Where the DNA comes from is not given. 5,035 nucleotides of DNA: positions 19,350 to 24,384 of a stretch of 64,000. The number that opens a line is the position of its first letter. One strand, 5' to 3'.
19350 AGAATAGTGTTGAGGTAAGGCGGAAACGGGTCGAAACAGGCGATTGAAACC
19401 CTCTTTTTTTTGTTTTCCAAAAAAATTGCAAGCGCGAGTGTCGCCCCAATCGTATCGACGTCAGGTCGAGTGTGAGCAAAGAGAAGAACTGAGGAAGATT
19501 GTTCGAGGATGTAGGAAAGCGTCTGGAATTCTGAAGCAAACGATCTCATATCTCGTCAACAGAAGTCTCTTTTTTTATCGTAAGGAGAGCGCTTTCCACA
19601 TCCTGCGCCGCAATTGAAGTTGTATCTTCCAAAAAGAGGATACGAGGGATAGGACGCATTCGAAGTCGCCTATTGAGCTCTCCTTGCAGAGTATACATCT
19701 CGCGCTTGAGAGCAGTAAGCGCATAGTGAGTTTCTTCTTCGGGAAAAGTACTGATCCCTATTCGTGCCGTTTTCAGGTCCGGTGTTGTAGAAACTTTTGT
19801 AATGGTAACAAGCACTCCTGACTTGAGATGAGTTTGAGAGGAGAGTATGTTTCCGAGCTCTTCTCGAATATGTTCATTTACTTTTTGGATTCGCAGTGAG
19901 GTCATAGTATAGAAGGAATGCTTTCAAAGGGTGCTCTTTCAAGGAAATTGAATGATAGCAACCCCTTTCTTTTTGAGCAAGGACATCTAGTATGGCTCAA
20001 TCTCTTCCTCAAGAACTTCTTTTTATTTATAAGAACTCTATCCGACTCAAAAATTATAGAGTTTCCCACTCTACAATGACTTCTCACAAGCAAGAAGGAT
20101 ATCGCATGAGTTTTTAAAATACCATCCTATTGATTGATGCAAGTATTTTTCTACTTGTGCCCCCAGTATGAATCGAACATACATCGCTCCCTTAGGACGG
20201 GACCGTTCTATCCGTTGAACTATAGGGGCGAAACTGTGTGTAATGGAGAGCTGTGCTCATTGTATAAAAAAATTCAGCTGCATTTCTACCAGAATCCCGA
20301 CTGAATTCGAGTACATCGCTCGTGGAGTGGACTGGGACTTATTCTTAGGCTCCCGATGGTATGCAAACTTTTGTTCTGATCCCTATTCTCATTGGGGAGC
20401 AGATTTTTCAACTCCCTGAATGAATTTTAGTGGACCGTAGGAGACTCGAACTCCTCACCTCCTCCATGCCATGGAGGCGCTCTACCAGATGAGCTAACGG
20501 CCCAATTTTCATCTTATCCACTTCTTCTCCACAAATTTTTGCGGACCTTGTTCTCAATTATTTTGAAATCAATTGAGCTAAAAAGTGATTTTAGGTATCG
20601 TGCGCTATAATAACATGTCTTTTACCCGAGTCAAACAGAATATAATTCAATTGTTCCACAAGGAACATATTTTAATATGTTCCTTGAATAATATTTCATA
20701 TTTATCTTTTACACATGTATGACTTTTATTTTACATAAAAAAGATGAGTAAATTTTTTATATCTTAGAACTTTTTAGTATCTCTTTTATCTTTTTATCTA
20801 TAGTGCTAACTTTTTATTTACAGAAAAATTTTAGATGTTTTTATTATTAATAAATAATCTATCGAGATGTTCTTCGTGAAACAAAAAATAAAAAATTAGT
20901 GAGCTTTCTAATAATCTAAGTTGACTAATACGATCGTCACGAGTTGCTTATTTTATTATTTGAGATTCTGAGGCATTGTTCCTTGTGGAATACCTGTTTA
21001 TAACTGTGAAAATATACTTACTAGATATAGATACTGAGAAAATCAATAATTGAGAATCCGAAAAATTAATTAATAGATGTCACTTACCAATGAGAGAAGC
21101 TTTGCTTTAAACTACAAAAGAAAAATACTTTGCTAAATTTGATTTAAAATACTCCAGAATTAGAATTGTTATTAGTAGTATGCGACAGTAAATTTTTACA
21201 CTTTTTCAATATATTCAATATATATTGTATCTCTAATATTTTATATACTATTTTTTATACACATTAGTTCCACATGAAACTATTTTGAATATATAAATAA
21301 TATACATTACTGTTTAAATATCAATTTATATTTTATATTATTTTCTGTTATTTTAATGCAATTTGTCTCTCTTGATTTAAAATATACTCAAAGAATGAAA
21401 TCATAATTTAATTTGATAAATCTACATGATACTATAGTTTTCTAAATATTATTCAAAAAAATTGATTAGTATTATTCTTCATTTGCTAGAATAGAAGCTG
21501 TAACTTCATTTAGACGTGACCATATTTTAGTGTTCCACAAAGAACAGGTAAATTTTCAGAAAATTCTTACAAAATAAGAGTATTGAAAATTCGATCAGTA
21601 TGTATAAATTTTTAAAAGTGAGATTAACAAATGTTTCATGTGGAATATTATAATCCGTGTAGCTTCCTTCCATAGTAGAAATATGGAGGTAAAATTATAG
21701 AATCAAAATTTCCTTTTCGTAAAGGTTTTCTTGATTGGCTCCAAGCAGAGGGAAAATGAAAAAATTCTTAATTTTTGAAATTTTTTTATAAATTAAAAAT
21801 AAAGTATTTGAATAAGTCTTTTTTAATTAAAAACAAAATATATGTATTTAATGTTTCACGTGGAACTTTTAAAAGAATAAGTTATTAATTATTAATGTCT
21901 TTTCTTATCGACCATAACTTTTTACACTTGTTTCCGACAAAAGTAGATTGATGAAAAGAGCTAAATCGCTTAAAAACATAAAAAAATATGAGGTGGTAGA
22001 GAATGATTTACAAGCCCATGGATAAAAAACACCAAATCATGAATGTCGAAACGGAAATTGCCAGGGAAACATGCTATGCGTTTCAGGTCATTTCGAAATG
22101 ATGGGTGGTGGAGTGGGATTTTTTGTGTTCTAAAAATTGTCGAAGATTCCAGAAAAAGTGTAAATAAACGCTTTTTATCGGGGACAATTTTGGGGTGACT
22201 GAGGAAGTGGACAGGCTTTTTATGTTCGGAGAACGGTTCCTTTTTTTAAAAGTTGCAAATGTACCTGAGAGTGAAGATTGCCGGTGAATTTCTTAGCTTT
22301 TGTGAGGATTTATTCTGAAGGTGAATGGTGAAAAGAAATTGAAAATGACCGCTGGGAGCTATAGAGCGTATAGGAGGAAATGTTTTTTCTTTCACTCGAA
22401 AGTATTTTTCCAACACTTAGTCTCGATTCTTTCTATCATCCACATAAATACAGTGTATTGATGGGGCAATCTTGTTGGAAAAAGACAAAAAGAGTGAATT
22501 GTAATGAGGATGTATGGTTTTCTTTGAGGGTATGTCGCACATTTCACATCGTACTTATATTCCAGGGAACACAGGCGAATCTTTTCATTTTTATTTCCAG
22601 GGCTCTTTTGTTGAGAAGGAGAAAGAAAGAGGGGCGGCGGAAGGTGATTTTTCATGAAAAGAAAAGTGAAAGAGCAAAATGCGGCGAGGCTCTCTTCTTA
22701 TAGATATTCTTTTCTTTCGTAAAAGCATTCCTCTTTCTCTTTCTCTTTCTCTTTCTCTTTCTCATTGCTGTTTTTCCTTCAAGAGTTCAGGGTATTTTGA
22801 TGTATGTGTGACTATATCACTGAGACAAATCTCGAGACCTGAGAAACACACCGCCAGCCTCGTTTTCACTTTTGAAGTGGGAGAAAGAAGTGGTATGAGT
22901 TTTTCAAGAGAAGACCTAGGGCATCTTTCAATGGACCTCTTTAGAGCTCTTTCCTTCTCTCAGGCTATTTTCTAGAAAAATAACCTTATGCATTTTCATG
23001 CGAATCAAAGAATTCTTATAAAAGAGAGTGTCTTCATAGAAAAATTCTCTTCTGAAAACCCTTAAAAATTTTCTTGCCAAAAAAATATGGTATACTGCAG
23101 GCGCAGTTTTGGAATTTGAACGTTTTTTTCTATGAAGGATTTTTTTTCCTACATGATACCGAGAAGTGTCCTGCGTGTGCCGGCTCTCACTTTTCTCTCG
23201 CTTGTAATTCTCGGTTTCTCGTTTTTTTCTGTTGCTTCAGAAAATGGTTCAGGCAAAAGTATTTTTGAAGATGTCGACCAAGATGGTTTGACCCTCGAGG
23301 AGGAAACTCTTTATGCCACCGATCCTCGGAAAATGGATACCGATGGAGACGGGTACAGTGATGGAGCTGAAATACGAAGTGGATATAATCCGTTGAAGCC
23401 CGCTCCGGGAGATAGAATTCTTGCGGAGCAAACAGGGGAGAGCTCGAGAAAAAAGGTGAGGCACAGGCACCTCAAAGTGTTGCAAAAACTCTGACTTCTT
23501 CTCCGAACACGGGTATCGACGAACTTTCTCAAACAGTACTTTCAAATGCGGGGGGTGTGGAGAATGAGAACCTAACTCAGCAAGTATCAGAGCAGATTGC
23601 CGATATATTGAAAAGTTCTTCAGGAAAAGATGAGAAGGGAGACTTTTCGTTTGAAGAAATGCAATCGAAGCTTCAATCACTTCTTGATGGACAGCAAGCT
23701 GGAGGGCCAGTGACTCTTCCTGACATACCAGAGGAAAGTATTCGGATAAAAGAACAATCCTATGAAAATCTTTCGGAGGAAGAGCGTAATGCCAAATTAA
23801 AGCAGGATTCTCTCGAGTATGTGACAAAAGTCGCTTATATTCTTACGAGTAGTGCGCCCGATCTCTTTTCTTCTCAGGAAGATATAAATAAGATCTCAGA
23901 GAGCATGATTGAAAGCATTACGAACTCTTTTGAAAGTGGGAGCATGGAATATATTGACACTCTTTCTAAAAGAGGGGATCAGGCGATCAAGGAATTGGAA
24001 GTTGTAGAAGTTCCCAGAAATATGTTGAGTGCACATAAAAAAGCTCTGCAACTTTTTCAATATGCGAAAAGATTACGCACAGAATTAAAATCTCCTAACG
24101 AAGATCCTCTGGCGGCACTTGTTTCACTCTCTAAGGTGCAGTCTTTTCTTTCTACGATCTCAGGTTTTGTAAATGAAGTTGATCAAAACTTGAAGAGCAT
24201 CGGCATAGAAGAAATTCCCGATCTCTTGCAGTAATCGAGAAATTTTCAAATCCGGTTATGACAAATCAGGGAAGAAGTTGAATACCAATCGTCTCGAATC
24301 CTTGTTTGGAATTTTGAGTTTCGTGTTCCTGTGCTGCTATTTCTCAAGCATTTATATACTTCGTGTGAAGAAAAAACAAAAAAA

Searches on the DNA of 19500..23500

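Call 9: search_rna_families(source=window, start=19500, end=23500, threshold=evalue, max_evalue=1)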
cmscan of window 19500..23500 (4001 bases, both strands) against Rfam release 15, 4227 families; matches with E-value up to 1: 6.
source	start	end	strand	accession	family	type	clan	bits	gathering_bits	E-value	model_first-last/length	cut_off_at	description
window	20431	20503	-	RF00005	tRNA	Gene; tRNA;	CL00001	57.7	29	4.8e-11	1-71/71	no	tRNA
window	20158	20229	-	RF00005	tRNA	Gene; tRNA;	CL00001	53.5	29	6.9e-10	1-71/71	no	tRNA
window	22611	22758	+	RF01911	MIR2118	Gene; miRNA;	-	29.1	85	0.0085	1-170/170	no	MIR2118 microRNA precursor family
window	20157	20229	+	RF04354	Plastid-ycf2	Cis-reg;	-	23.4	65.7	0.14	1-75/75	no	Plastid-ycf2 5UTR RNA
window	22640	22780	+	RF00306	snoZ178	Gene; snRNA; snoRNA; CD-box;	-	22.6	100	0.19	1-152/152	no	Small nucleolar RNA Z178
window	22610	22759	-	RF01911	MIR2118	Gene; miRNA;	-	20.8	85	0.88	1-170/170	no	MIR2118 microRNA precursor family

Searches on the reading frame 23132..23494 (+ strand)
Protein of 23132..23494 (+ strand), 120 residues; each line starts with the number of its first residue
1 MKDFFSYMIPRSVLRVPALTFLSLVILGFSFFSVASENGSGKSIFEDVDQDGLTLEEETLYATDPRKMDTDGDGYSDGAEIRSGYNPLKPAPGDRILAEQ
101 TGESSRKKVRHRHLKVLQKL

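Call 8: search_protein_families(library=pfam, proteins=[window:23132-23494:+], max_evalue=0.01)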
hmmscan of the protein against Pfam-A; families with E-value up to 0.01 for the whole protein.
window:23132-23494:+ (120 aa): 1 family
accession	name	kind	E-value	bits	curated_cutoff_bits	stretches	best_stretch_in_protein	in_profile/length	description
PF18884.5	TSP3_bac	-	4.9e-08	33.1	25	1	69-90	1-22/22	Bacterial TSP3 repeat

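Call 24: find_encoding_contigs(protein=window:23132-23494:+, flank=10000, max_places=8)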
Protein window:23132-23494:+ (120 aa): no gene with exactly this product is on record in the collection.

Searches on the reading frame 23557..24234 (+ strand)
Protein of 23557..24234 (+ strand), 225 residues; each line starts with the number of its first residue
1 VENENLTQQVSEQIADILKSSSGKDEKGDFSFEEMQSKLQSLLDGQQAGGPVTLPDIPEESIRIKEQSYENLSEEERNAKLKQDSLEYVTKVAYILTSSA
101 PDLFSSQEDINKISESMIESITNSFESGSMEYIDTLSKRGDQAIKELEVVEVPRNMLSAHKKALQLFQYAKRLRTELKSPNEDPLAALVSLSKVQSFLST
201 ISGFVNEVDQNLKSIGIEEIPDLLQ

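Call 8: search_protein_families(library=pfam, proteins=[window:23557-24234:+], max_evalue=0.01)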
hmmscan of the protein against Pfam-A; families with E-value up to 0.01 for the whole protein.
window:23557-24234:+ (225 aa): 0 families

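Call 52: find_encoding_contigs(protein=window:23557-24234:+, flank=10000, max_places=8)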
Protein window:23557-24234:+ (225 aa): no gene with exactly this product is on record in the collection.
